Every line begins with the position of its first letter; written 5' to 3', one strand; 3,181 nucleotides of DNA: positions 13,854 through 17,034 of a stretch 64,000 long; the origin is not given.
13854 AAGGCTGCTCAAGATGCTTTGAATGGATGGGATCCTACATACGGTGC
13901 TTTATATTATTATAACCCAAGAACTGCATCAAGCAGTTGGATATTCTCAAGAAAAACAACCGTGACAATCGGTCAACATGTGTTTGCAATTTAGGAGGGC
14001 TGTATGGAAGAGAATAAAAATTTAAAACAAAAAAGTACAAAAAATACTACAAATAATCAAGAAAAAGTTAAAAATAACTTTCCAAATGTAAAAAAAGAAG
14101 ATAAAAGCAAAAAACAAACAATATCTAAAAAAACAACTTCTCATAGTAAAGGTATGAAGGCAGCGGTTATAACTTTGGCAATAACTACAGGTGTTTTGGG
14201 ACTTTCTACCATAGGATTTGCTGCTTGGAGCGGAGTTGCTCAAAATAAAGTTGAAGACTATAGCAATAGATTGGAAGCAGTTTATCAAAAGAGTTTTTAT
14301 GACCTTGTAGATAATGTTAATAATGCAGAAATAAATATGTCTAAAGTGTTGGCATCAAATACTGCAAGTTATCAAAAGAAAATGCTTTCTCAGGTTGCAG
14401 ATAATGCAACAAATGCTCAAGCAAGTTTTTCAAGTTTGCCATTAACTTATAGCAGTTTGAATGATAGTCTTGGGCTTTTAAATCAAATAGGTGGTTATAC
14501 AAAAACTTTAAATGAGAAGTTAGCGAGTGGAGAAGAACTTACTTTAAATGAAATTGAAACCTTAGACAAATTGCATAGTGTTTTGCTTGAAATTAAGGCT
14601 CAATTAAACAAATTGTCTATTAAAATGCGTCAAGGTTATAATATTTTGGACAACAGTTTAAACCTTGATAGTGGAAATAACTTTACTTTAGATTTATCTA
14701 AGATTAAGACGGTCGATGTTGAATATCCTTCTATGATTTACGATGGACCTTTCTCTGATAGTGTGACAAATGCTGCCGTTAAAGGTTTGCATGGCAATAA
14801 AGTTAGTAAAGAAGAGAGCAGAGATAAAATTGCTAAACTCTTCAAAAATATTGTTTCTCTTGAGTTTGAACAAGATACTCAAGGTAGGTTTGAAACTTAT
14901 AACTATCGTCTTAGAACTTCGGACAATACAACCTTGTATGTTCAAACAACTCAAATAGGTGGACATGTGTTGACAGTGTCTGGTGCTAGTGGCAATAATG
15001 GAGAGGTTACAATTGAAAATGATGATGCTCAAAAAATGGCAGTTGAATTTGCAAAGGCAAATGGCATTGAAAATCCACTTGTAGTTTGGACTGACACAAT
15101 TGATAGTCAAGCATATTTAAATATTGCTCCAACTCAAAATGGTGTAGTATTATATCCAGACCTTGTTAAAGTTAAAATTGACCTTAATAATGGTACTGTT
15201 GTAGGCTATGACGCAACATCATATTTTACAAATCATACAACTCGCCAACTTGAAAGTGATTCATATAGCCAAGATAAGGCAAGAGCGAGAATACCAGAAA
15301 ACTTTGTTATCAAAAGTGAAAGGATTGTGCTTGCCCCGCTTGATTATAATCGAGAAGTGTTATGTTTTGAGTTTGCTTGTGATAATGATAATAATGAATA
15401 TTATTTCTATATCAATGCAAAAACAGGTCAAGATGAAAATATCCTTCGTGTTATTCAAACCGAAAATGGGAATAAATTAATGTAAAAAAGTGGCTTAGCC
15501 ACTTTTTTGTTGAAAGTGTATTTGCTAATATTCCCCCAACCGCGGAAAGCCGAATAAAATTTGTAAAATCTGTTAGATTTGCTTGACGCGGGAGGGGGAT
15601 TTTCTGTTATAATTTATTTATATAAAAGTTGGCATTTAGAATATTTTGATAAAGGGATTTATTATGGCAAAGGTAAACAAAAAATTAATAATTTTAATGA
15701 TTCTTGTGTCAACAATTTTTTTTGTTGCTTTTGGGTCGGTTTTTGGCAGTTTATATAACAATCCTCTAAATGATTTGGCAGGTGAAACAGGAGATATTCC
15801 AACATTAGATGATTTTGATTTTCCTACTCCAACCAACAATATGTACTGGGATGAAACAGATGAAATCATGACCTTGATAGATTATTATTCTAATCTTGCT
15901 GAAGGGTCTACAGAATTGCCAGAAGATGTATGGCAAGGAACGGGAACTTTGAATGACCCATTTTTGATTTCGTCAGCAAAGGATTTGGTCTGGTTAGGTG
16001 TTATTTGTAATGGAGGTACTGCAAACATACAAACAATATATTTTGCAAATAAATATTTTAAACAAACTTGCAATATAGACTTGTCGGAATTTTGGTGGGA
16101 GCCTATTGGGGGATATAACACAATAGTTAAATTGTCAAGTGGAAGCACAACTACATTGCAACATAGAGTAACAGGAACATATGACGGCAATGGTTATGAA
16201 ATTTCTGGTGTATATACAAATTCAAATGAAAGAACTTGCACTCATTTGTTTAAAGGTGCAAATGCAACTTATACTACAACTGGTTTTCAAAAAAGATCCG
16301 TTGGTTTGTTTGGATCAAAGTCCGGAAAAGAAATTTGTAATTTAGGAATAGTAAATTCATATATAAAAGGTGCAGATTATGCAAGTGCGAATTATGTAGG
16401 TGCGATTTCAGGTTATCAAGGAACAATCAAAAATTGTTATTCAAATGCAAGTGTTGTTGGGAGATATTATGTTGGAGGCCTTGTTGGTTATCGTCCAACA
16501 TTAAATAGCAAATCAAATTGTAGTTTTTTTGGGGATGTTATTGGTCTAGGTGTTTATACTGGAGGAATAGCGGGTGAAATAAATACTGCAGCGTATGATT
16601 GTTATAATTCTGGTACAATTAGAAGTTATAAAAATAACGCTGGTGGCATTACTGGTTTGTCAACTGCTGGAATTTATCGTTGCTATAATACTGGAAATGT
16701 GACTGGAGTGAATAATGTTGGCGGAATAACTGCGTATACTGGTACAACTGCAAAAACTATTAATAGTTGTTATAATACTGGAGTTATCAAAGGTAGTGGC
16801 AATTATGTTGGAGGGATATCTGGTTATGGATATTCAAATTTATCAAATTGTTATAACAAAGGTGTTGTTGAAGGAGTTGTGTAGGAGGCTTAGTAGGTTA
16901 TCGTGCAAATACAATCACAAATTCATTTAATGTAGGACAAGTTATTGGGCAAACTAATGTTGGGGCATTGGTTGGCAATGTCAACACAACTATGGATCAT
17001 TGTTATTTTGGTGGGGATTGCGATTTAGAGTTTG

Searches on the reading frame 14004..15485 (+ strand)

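Call 9: search_protein_families(library=pfam, proteins=[window:14004-15485:+], max_evalue=0.01)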
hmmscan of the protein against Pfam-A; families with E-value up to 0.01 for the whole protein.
window:14004-15485:+ (493 aa): 3 families
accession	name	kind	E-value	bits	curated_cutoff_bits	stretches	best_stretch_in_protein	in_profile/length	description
PF14620.12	YPEB_PepSY1-2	-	1.6e-35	123.4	31.7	1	239-416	13-194/195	YpeB sporulation, PepSY1 and PepSY2 domains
PF20769.2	YPEB_N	-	1.9e-28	99.5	27.3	1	84-211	3-130/136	YpeB N-terminal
PF03413.25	PepSY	-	1.2e-06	29.2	24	1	424-476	5-55/60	Peptidase propeptide and YPEB domain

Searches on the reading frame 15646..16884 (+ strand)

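Call 9: search_protein_families(library=pfam, proteins=[window:15646-16884:+], max_evalue=0.01)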
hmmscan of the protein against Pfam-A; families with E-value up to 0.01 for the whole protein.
window:15646-16884:+ (412 aa): 1 family
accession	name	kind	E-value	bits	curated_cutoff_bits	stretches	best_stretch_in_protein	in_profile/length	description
PF07581.17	Glug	-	0.0056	17.4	20.5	0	385-408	2-27/28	The GLUG motif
